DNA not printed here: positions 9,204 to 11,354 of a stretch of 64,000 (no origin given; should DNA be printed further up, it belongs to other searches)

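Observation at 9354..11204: Ketopantoate-reductase-like domain fused to a [4Fe-4S] activase ATPase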

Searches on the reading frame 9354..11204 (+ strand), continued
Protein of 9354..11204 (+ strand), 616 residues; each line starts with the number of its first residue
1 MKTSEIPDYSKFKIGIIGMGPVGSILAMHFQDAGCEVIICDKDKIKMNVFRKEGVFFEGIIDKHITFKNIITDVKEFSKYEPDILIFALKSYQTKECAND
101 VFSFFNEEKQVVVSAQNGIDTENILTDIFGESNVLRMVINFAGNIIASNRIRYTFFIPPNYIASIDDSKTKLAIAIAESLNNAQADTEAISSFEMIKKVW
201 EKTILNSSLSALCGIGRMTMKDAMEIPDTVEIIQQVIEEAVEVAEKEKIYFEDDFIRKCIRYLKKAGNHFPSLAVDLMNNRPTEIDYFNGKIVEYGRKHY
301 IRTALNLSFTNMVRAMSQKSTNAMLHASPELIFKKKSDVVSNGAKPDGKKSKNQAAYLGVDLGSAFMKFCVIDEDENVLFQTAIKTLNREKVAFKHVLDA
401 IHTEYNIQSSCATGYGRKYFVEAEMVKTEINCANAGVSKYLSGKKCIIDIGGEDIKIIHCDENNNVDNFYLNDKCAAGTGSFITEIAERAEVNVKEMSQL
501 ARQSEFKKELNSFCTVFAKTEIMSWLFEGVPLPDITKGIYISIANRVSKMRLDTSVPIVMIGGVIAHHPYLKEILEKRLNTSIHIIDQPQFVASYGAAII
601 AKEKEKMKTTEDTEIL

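Call 60: find_encoding_contigs(protein=P0467, flank=10000, max_places=1)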
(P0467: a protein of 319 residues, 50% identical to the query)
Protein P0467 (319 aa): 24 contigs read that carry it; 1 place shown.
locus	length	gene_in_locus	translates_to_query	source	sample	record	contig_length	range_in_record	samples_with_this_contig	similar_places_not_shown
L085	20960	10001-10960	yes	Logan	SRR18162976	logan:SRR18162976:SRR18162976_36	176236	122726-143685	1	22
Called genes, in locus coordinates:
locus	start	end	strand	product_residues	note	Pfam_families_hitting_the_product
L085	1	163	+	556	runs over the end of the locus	PF02463:SMC_N (faint), PF00005:ABC_tran, PF13175:AAA_15 (faint), PF13304:AAA_21 (faint), PF13401:AAA_22 (faint), PF13476:AAA_23 (faint), PF13555:AAA_29 (faint), PF00005:ABC_tran, +2 more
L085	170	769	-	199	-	-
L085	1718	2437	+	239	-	PF12804:NTP_transf_3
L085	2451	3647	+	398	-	PF06050:HGD-D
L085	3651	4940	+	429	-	PF06050:HGD-D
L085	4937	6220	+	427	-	PF00370:FGGY_N (faint), PF01869:BcrAD_BadFG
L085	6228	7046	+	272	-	PF01869:BcrAD_BadFG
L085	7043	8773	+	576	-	PF00501:AMP-binding, PF23562:AMP-binding_C_3 (weak)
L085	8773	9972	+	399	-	PF06050:HGD-D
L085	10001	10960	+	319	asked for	PF02558:ApbA, PF03807:F420_oxidored (faint), PF08546:ApbA_C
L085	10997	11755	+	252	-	PF01869:BcrAD_BadFG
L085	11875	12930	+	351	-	PF08240:ADH_N, PF01262:AlaDh_PNT_C (weak), PF00107:ADH_zinc_N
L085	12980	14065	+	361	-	PF00378:ECH_1, PF16113:ECH_2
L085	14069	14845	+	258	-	PF00378:ECH_1, PF16113:ECH_2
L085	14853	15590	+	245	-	PF00106:adh_short, PF08659:KR, PF01370:Epimerase, PF13561:adh_short_C2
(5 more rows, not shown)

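Call 61: list_cluster_members(proteins=[P0121, window:9354-11201:+, window:6396-8129:+])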
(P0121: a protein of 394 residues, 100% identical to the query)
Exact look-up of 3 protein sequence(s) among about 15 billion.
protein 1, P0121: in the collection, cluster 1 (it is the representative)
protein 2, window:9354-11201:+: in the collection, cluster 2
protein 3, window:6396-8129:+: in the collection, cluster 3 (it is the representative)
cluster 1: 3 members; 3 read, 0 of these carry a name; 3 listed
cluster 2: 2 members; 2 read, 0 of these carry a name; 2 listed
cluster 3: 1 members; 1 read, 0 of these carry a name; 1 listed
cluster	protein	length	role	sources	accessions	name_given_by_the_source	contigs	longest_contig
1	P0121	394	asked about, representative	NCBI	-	-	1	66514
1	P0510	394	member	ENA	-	-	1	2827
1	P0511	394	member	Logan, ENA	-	-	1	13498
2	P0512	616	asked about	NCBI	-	-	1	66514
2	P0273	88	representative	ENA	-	-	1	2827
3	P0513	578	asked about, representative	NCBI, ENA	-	-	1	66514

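Call 62: find_encoding_contigs(protein=window:9354-11204:+, flank=1000, max_places=3)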
Protein window:9354-11204:+ (616 aa): no gene with exactly this product is on record in the collection.

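Call 68: search_protein_families(library=pfam, proteins=[L058:9134-9991:+, L058:10954-12765:-, L058:12922-14742:-, L058:15222-16643:+, L058:4305-5573:-, L038:4770-6725:+, L038:7836-8861:+, L038:8889-10022:+, L004:6016-8157:+, L004:9519-9989:+], max_evalue=0.001)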
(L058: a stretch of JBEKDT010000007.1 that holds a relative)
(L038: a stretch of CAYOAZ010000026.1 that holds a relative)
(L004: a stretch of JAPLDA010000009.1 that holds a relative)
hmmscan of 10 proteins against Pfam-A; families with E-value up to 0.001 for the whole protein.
L058:9134-9991:+ (285 aa): 4 families
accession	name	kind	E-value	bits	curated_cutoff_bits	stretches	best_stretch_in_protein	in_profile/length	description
PF13561.12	adh_short_C2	-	1.2e-63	215.3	27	1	51-283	6-236/236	Enoyl-(Acyl carrier protein) reductase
PF00106.31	adh_short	-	8.2e-55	185.7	26.6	1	43-232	2-191/195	short chain dehydrogenase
PF08659.16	KR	-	1.1e-09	38.9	22.6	1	44-203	3-162/180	KR domain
PF23441.1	SDR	-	3.5e-05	23.8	27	1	43-282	9-255/258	SDR-like rossmann domain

L058:10954-12765:- (603 aa): 2 families
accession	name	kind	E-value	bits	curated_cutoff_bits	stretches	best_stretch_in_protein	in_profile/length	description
PF00501.34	AMP-binding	-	5.8e-80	269.4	29.9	1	13-429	1-384/384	AMP-binding enzyme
PF23562.2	AMP-binding_C_3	-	8.5e-12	46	20.8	1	467-600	2-120/124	AMP-binding enzyme C-terminal domain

L058:12922-14742:- (606 aa): 2 families
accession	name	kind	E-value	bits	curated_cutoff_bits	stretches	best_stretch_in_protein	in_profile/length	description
PF00501.34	AMP-binding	-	7e-77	259.2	29.9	1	15-431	3-384/384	AMP-binding enzyme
PF23562.2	AMP-binding_C_3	-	1.5e-09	38.7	20.8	1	469-603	2-121/124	AMP-binding enzyme C-terminal domain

L058:15222-16643:+ (473 aa): 1 family
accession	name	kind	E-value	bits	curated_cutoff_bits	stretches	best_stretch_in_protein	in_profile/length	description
PF01425.27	Amidase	-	5.9e-154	513.8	27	1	19-456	3-445/445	Amidase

L058:4305-5573:- (422 aa): 1 family
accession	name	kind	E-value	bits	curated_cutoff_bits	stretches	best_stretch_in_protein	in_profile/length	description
PF09861.14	Lar_N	-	2.9e-49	167.5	23.3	1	22-218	1-199/204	Lactate racemase N-terminal domain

L038:4770-6725:+ (651 aa): 2 families
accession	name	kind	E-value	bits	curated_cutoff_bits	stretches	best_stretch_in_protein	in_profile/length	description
PF00501.34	AMP-binding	-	4.7e-71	240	29.9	1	41-443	4-383/384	AMP-binding enzyme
PF13193.12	AMP-binding_C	-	2.2e-19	70.6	24.5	1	499-574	2-76/76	AMP-binding enzyme C-terminal domain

L038:7836-8861:+ (341 aa): 5 families
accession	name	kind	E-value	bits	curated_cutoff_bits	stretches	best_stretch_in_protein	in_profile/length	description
PF13377.12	Peripla_BP_3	-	8.9e-39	133.7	26.5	1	183-340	2-166/167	Periplasmic binding protein-like domain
PF00532.27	Peripla_BP_1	-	1.7e-34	120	22.2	1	73-329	1-270/281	Periplasmic binding proteins and sugar binding domain of LacI family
PF00356.27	LacI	-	9.4e-19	67.4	27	1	17-62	1-46/46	Bacterial regulatory proteins, lacI family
PF13407.12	Peripla_BP_4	-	1.6e-15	57.8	35.1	1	76-325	1-258/258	Periplasmic binding protein domain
PF09339.16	HTH_IclR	-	0.00014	22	22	0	16-37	19-40/52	IclR helix-turn-helix domain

L038:8889-10022:+ (377 aa): 1 family
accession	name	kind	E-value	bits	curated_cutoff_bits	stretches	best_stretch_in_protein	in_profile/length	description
PF01658.22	Inos-1-P_synth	-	1.6e-37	128.4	27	1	207-315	1-107/107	Myo-inositol-1-phosphate synthase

L004:6016-8157:+ (713 aa): 6 families
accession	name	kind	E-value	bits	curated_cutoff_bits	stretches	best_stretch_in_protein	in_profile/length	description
PF13549.11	ATP-grasp_5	-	5.3e-70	235.7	27.6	1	498-713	1-221/221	ATP-grasp domain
PF13607.11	Succ_CoA_lig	-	6.4e-41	139.8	27.4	1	172-309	1-138/138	Succinyl-CoA ligase like flavodoxin domain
PF13380.12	CoA_binding_2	-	4.1e-25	88.9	22.8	1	28-154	1-115/116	CoA binding domain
PF02629.25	CoA_binding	-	2.6e-10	41.4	22.3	1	26-117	2-96/97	CoA binding domain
PF19045.5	Ligase_CoA_2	-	5.7e-08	33.4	23.7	1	320-472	1-156/162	Ligase-CoA domain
PF02222.28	ATP-grasp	-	0.00062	19.9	27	0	515-603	2-81/179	ATP-grasp domain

L004:9519-9989:+ (156 aa): 0 families

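Call 72: search_protein_families(library=ncbifam, proteins=[L013:690-1709:+, L001:122-1021:+, L004:16948-18072:+, L004:18219-18995:+, L004:19028-19582:+, L005:8540-10699:+, L005:10828-12501:+, L002:4318-6159:+], max_evalue=1e-10)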
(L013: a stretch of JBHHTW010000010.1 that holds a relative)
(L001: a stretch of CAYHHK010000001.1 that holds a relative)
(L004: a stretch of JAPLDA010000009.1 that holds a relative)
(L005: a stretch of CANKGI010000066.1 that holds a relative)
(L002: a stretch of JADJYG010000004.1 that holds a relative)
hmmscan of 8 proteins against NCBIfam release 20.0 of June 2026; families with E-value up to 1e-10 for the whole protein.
L013:690-1709:+ (339 aa): 53 families (the best 25 are shown)
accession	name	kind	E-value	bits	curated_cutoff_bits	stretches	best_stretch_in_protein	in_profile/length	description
TIGR01141.1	hisC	equivalog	3.2e-89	299.2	276.55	1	7-337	21-349/349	histidinol-phosphate transaminase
NF002878.0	PRK03321.1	subfamily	2.7e-74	250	374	1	4-337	20-348/352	histidinol-phosphate transaminase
NF003496.0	PRK05166.1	equivalog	1.5e-67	228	540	1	9-338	39-370/373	histidinol-phosphate transaminase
TIGR01140.1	L_thr_O3P_dcar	equivalog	4e-55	187.2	290.55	1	13-334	24-330/331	threonine-phosphate decarboxylase CobD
NF006014.0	PRK08153.1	equivalog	1.2e-51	175.7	510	1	8-326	35-352/370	pyridoxal phosphate-dependent aminotransferase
NF002877.0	PRK03317.1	equivalog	6.8e-48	163.3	409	1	9-337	34-366/374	histidinol-phosphate transaminase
NF006580.0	PRK09105.1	subfamily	7.1e-48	163.3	444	1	5-335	45-368/375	pyridoxal phosphate-dependent aminotransferase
NF002726.0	PRK02610.1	equivalog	7e-47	160.1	391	1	44-336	69-367/374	histidinol-phosphate transaminase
NF051461.1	pyoverd_PtaA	equivalog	1.7e-41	142.1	500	1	6-330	34-352/359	pyoverdine biosynthesis transaminase PtaA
NF041364.1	GntC_guanitoxin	equivalog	2.1e-35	122.3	415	1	45-329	41-347/356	guanitoxin biosynthesis PLP-dependent (S)-gamma-hydroxy-L-arginine cyclodehydratase GntC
NF006225.0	PRK08354.1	equivalog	1.4e-33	116.7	288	1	22-338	28-316/318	putative aminotransferase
NF005915.1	PRK07908.1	equivalog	3.2e-31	108.9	360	1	26-333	32-330/332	Rv2231c family histidinol phosphate aminotransferase CobC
NF053748.1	bifunc_CobBC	exception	6.9e-28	97.4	950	1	26-332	500-794/797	bifunctional hydrogenobyrinic acid a,c-diamide synthase/histidinol phosphate aminotransferase CobBC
NF041091.1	asp_aminotase_Arch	equivalog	4.9e-27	94.7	550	1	51-297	80-331/376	aspartate aminotransferase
NF005305.0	PRK06836.1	equivalog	9.5e-26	90.9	376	1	52-321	92-373/396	pyridoxal phosphate-dependent aminotransferase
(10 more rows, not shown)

L001:122-1021:+ (299 aa): 4 families
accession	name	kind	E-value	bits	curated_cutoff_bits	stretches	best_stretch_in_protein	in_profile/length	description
NF009709.0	PRK13238.1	subfamily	1.5e-126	422.9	285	1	2-297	162-459/463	tryptophanase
TIGR02617.1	tnaA_trp_ase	equivalog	7.4e-101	338.4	825.8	1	5-296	171-464/467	tryptophanase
TIGR02618.1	tyr_phenol_ly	equivalog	3.7e-96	322.8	720.7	1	4-297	157-450/450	tyrosine phenol-lyase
NF053783.1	TphnTnaApg1401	equivalog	4.1e-95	319.4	750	1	3-297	161-455/457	tryptophanase TnaA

L004:16948-18072:+ (374 aa): 13 families
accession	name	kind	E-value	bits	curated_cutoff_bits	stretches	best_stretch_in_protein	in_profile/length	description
NF005507.0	PRK07119.1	subfamily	1.3e-155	517.6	399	1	4-356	4-348/352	3-methyl-2-oxobutanoate dehydrogenase subunit VorB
NF006412.0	PRK08659.1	equivalog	1.2e-88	297.9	411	1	2-355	3-375/378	2-oxoacid:acceptor oxidoreductase subunit alpha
TIGR03710.1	OAFO_sf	subfamily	3.5e-67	227.2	482.75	1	4-349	193-557/561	2-oxoacid:acceptor oxidoreductase subunit alpha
NF007206.0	PRK09627.1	equivalog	3.2e-59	200.7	579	2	7-186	6-183/375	2-oxoglutarate synthase subunit alpha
NF041170.1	Oxoac_fdxalpha_Archa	equivalog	3.9e-37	127.9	800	1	6-186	237-426/636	2-oxoacid:ferredoxin oxidoreductase subunit alpha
NF040682.1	PorA_Arch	equivalog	1.5e-25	89.9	550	1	5-315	4-321/387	pyruvate synthase subunit PorA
NF006232.0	PRK08366.1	equivalog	1.5e-23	83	646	1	6-175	9-172/394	2-ketoisovalerate ferredoxin oxidoreductase subunit alpha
NF045764.1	PhenlGlyoxDHPadG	equivalog_domain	8.9e-23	80.4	700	1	7-186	5-181/398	NADH-dependent phenylglyoxylate dehydrogenase subunit alpha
NF007201.0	PRK09622.1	equivalog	8.7e-22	77.6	590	1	2-174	8-176/405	2-oxoacid:ferredoxin oxidoreductase subunit alpha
TIGR03336.1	IOR_alpha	equivalog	5e-21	74.7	650.9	1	5-351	3-325/595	indolepyruvate ferredoxin oxidoreductase subunit alpha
NF006233.0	PRK08367.1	equivalog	2.8e-19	69.2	625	0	5-165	5-159/394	pyruvate ferredoxin oxidoreductase subunit alpha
NF045791.1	OxalOxredalpha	equivalog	1.8e-14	53.6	500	0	4-102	4-102/395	oxalate oxidoreductase subunit alpha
TIGR02176.1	pyruv_ox_red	equivalog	6.6e-11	40.8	911.35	0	6-312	3-323/1167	pyruvate:ferredoxin (flavodoxin) oxidoreductase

L004:18219-18995:+ (258 aa): 7 families
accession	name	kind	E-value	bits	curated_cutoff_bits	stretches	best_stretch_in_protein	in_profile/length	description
NF007207.0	PRK09628.1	equivalog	2.8e-36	125.6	364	1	27-230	14-208/277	2-oxoglutarate ferredoxin oxidoreductase subunit beta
NF008820.0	PRK11866.1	equivalog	4.7e-33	114.8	402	1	21-228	14-203/287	2-oxoacid ferredoxin oxidoreductase subunit beta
TIGR02177.1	PorB_KorB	subfamily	1.3e-32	113.4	261.9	1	30-246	2-204/286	2-oxoacid:acceptor oxidoreductase, beta subunit, pyruvate/2-ketoisovalerate family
NF008821.0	PRK11869.1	equivalog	6.7e-32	110.5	438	1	27-246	12-217/286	2-oxoacid ferredoxin oxidoreductase subunit beta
NF041171.1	Oxoac_fdxbeta_Archa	equivalog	2.2e-29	102.7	423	1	30-245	4-205/296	2-oxoacid:ferredoxin oxidoreductase subunit beta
NF008819.1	PRK11865.1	equivalog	4.1e-19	68.9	405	1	30-235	19-221/300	pyruvate synthase subunit PorB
NF008818.0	PRK11864.1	subfamily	1.9e-14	53.5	405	1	31-234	20-216/300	3-methyl-2-oxobutanoate dehydrogenase subunit beta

L004:19028-19582:+ (184 aa): 12 families
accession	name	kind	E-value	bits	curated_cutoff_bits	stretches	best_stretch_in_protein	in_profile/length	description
NF006323.0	PRK08537.1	equivalog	8.5e-31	106.7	235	1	1-177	1-178/181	2-oxoacid:ferredoxin oxidoreductase subunit gamma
TIGR02175.1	PorC_KorC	subfamily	1.4e-19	70.6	81.1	1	4-176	3-174/177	2-oxoacid:acceptor oxidoreductase, gamma subunit, pyruvate/2-ketoisovalerate family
TIGR03710.1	OAFO_sf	subfamily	8.3e-19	67.6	482.75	1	5-180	4-176/561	2-oxoacid:acceptor oxidoreductase subunit alpha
NF005324.0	PRK06853.1-4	equivalog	6.6e-16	58.8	222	1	1-179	1-191/196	indolepyruvate oxidoreductase subunit beta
NF005325.0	PRK06853.1-5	equivalog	3e-15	56.5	230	0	2-103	3-105/192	indolepyruvate oxidoreductase subunit beta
NF006275.0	PRK08441.1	equivalog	4.4e-15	55.7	216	1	3-112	3-115/185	2-oxoglutarate-acceptor oxidoreductase subunit OorC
NF006211.0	PRK08338.1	equivalog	1.5e-14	53.9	239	1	5-158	3-152/170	2-oxoacid:ferredoxin oxidoreductase subunit gamma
NF006321.0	PRK08534.1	equivalog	9.6e-14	51.5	225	1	4-172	3-172/181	pyruvate ferredoxin oxidoreductase subunit gamma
NF005322.0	PRK06853.1-2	equivalog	9.6e-13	48.3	237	0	4-176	7-192/197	indolepyruvate oxidoreductase subunit beta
NF040683.1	PorC_Meth_Thtga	equivalog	1.9e-12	47.3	270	1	4-178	3-174/177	pyruvate synthase subunit PorC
NF005323.0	PRK06853.1-3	equivalog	2.2e-11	44.1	238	0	4-93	8-97/197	indolepyruvate oxidoreductase subunit beta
NF004916.0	PRK06274.1-2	equivalog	4.3e-11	43.2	227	1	1-152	1-152/178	indolepyruvate oxidoreductase subunit beta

L005:8540-10699:+ (719 aa): 3 families
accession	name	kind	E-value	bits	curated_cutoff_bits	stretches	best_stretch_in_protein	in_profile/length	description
NF050156.1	CapLactmsAlpCapA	equivalog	4e-199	663.3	1000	1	3-696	1-685/689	caprolactamase subunit alpha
NF042975.2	AcphenoCarb_ApcC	equivalog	8.9e-115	384.5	1500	1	5-691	11-704/733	acetophenone carboxylase subunit gamma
NF042960.1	AcphenoCarb_ApcA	equivalog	5.4e-62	210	1250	1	4-693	3-652/658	acetophenone carboxylase subunit alpha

L005:10828-12501:+ (557 aa): 2 families
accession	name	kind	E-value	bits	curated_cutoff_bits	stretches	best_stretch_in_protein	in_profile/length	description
NF050157.1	CapLactmsBetCapB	equivalog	3.2e-119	398.8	1000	1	3-555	1-557/577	caprolactamase subunit beta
NF042976.1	AcphenoCarb_ApcD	equivalog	2.3e-29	102.2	1500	1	11-480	38-516/685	acetophenone carboxylase subunit delta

L002:4318-6159:+ (613 aa): 0 families
